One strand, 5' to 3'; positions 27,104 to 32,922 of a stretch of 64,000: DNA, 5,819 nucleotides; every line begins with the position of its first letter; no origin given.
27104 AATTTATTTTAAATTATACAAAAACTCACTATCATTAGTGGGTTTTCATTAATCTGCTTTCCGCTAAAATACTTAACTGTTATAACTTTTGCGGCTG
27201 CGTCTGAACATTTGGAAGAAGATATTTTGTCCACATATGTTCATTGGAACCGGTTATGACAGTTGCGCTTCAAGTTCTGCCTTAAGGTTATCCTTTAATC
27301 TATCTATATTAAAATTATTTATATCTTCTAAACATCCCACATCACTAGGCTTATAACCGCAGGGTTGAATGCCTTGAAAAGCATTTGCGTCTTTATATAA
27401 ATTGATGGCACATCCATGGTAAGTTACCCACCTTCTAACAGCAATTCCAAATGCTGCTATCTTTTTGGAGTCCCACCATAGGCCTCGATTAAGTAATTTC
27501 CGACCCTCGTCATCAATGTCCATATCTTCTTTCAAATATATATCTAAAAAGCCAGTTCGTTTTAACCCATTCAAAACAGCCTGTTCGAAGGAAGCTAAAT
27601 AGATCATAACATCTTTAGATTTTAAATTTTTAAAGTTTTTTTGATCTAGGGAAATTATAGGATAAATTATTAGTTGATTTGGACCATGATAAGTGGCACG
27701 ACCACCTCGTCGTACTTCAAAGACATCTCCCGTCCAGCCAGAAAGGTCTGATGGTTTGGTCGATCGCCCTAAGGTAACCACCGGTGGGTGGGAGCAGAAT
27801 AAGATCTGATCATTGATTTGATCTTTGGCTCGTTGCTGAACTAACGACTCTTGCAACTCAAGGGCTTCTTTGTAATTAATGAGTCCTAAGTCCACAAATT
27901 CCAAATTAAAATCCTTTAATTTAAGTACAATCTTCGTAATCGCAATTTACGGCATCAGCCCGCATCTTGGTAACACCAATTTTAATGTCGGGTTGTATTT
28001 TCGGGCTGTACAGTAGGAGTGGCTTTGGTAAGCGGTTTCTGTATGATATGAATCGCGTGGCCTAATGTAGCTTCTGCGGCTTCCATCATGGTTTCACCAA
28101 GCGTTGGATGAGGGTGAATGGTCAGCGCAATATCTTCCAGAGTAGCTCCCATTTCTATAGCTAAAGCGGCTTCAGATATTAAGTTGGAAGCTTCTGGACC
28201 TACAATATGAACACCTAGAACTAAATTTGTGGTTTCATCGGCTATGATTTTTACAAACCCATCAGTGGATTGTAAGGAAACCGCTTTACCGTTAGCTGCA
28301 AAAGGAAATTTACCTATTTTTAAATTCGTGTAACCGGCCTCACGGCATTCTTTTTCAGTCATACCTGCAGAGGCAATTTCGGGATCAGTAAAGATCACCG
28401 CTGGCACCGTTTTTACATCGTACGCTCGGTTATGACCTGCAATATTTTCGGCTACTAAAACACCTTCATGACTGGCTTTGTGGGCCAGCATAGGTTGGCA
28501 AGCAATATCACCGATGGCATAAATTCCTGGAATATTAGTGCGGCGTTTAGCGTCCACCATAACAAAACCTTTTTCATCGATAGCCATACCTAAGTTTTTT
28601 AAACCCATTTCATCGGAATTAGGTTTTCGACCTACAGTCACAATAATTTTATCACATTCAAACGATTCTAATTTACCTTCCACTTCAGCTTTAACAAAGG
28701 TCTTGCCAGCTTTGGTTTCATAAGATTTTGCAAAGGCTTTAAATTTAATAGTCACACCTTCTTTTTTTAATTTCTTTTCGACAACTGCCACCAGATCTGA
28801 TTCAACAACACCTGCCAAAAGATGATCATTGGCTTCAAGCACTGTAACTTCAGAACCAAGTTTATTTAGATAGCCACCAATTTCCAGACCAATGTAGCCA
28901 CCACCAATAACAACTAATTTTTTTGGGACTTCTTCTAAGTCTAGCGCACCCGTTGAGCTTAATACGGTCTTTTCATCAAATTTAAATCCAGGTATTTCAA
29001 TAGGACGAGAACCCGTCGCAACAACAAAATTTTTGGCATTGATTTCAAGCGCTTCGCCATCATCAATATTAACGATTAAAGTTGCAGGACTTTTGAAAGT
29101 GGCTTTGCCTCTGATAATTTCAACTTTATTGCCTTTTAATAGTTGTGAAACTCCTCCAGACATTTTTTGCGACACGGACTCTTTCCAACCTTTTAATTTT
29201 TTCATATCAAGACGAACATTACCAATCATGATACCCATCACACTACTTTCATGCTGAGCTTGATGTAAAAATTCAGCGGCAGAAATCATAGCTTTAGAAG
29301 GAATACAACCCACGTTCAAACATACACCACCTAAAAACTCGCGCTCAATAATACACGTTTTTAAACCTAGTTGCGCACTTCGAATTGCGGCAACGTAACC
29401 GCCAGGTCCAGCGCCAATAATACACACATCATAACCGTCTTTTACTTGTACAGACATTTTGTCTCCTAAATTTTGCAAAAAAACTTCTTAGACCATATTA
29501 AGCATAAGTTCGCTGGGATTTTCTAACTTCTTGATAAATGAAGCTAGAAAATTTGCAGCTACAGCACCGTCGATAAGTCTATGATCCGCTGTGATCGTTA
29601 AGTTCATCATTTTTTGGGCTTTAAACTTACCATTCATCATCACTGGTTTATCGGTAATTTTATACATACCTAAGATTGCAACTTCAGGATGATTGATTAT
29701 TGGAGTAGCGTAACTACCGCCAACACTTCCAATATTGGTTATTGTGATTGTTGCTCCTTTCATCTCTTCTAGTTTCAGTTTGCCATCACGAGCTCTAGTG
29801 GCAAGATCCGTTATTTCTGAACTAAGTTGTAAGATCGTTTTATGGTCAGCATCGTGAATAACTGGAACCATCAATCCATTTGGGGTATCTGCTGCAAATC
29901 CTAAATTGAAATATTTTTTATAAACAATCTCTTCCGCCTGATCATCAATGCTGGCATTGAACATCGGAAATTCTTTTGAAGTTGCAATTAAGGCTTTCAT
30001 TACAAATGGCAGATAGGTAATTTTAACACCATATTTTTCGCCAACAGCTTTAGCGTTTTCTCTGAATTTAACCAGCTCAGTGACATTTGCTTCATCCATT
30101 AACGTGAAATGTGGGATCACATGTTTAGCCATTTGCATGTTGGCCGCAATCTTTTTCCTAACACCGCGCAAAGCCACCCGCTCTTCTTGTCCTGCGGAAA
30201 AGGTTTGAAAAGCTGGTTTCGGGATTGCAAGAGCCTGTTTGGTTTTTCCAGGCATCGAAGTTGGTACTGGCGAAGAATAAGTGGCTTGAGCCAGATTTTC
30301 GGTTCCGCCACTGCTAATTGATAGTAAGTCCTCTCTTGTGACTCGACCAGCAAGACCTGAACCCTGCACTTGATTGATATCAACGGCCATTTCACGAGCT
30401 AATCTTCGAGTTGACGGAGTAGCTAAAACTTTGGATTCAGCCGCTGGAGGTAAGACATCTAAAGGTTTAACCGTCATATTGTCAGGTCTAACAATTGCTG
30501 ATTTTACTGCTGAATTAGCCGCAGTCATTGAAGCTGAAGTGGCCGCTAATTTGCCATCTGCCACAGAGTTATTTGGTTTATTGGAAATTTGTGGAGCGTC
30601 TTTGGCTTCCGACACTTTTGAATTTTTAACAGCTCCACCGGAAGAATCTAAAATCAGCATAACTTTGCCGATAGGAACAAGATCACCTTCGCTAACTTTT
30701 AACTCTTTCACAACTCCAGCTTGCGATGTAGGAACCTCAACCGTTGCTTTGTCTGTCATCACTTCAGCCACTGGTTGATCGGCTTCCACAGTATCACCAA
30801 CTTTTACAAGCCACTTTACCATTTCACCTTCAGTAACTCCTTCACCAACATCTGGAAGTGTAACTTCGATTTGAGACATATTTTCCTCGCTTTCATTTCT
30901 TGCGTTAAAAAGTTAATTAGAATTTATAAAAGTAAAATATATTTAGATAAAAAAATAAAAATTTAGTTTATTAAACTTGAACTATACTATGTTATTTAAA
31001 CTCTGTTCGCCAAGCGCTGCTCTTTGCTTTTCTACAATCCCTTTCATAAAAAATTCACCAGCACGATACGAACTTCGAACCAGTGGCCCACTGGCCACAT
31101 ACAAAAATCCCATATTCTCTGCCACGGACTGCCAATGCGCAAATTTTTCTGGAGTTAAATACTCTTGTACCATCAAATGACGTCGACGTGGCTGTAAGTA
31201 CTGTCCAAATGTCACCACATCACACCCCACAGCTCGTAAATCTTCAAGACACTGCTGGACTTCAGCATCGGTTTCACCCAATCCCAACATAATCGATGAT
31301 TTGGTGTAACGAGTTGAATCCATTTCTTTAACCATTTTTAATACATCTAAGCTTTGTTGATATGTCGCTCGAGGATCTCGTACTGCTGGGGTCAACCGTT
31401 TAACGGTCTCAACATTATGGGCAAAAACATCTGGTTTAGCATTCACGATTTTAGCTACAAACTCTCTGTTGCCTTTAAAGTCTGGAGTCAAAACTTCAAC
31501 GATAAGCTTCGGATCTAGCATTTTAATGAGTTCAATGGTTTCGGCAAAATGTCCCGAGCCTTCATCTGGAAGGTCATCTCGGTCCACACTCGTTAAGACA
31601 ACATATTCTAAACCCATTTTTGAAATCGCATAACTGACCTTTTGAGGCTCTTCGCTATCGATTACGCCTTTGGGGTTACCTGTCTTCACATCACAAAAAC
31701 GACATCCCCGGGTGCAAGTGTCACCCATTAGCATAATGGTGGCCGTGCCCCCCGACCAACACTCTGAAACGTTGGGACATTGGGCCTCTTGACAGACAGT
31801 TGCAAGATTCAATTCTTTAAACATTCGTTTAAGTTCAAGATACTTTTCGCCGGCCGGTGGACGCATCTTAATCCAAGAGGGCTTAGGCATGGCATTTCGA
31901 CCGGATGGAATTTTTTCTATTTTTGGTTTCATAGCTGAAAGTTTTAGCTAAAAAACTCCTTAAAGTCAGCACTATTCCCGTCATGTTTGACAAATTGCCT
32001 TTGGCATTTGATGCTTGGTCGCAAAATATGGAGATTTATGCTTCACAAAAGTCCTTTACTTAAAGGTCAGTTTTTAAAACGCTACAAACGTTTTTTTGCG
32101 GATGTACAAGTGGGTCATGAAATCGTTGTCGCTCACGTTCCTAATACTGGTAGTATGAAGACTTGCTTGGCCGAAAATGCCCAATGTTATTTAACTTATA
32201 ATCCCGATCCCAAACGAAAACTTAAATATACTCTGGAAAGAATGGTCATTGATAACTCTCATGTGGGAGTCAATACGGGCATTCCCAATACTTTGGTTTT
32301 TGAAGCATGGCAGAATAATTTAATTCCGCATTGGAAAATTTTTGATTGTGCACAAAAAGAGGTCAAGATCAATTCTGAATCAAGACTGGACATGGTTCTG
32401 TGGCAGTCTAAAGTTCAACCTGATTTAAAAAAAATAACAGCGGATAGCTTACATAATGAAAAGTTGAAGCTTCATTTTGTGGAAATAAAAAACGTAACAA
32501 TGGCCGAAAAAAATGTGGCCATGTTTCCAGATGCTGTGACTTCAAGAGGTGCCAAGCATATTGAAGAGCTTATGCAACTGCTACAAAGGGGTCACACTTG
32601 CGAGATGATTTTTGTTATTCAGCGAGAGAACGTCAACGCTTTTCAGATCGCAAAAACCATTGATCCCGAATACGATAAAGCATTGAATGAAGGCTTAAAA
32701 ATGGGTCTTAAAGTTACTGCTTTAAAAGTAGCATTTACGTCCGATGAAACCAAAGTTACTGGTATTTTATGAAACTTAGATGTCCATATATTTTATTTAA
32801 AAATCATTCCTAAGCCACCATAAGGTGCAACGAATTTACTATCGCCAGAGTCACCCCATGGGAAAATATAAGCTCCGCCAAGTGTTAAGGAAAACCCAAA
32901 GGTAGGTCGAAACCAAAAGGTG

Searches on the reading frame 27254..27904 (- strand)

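Call 43: search_protein_families(library=pfam, proteins=[window:27254-27904:-], max_evalue=1e-8)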
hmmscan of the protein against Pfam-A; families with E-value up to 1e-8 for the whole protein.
window:27254-27904:- (216 aa): 1 family
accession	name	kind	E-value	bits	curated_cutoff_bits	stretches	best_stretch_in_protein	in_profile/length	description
PF21948.1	LplA-B_cat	-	3.7e-35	122.1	27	1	10-211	1-199/200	Lipoyl protein ligase A/B catalytic domain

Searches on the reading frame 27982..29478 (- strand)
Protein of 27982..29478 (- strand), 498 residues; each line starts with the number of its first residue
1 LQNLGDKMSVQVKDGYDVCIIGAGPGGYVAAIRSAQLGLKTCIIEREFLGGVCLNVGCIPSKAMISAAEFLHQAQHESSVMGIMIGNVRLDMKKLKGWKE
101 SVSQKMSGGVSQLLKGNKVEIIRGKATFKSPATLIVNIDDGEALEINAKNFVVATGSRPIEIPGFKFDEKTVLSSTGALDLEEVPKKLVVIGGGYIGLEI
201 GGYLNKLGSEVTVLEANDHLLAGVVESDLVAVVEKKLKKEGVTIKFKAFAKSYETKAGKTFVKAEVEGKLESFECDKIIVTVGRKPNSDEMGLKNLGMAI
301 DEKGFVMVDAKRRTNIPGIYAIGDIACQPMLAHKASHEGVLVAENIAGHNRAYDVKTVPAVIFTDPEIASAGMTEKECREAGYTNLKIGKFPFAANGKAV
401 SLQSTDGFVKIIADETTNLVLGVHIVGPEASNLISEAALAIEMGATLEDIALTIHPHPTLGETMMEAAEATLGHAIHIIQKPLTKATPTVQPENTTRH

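Call 43: search_protein_families(library=pfam, proteins=[window:27982-29478:-], max_evalue=1e-8)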
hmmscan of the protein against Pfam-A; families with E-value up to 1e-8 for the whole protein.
window:27982-29478:- (498 aa): 6 families
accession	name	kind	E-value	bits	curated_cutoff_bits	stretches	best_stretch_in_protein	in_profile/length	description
PF07992.20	Pyr_redox_2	-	1.6e-72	244.9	26.1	1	16-339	1-291/291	Pyridine nucleotide-disulphide oxidoreductase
PF02852.28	Pyr_redox_dim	-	2.6e-39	134.3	25.3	1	358-468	1-110/110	Pyridine nucleotide-disulphide oxidoreductase, dimerisation domain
PF00070.33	Pyr_redox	-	7.1e-19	68.5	22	1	187-261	1-74/82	Pyridine nucleotide-disulphide oxidoreductase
PF13738.12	Pyr_redox_3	-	1.4e-13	51.2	30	1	145-323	122-305/305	Pyridine nucleotide-disulphide oxidoreductase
PF01134.28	GIDA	-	1.9e-11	44.1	22.1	1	17-157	1-150/391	Glucose inhibited division protein A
PF03486.20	HI0933_like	-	6.1e-09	36.1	50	0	17-47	2-32/244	HI0933-like protein Rossmann domain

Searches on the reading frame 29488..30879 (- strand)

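Call 43: search_protein_families(library=pfam, proteins=[window:29488-30879:-], max_evalue=1e-8)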
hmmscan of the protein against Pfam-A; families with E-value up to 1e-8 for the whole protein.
window:29488-30879:- (463 aa): 3 families
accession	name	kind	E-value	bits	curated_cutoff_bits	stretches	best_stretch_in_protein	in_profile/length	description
PF00198.28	2-oxoacid_dh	-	1.5e-91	306.4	23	1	230-460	2-232/232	2-oxoacid dehydrogenases acyltransferase (catalytic domain)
PF00364.28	Biotin_lipoyl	-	6.2e-22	77.7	22.1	1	5-77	2-73/73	Biotin-requiring enzyme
PF02817.22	E3_binding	-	6.6e-13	49.1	23.7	1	151-186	1-36/36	e3 binding domain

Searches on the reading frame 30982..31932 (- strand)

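Call 43: search_protein_families(library=pfam, proteins=[window:30982-31932:-], max_evalue=1e-8)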
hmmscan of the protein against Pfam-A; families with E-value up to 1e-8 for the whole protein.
window:30982-31932:- (316 aa): 1 family
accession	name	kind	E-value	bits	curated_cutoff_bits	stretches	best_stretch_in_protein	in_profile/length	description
PF04055.27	Radical_SAM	-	1.5e-23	84.3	29.5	1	69-232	3-166/166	Radical SAM superfamily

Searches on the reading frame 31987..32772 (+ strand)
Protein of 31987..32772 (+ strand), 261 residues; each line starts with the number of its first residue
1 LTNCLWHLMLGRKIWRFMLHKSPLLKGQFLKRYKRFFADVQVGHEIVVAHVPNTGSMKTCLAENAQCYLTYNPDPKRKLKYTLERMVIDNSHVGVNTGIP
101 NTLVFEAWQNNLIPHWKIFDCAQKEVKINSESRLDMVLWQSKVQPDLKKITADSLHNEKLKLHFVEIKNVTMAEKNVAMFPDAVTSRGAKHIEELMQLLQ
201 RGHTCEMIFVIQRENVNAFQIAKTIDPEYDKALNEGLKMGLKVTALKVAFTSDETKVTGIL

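Call 43: search_protein_families(library=pfam, proteins=[window:31987-32772:+], max_evalue=1e-8)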
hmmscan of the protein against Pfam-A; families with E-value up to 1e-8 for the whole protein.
window:31987-32772:+ (261 aa): 2 families
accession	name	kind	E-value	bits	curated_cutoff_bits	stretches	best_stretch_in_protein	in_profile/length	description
PF03749.19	SfsA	-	1.6e-37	128.9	22.8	1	99-253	2-137/138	Sugar fermentation stimulation protein RE domain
PF17746.7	SfsA_N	-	4.9e-20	71.8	25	1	30-95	1-63/63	SfsA N-terminal OB domain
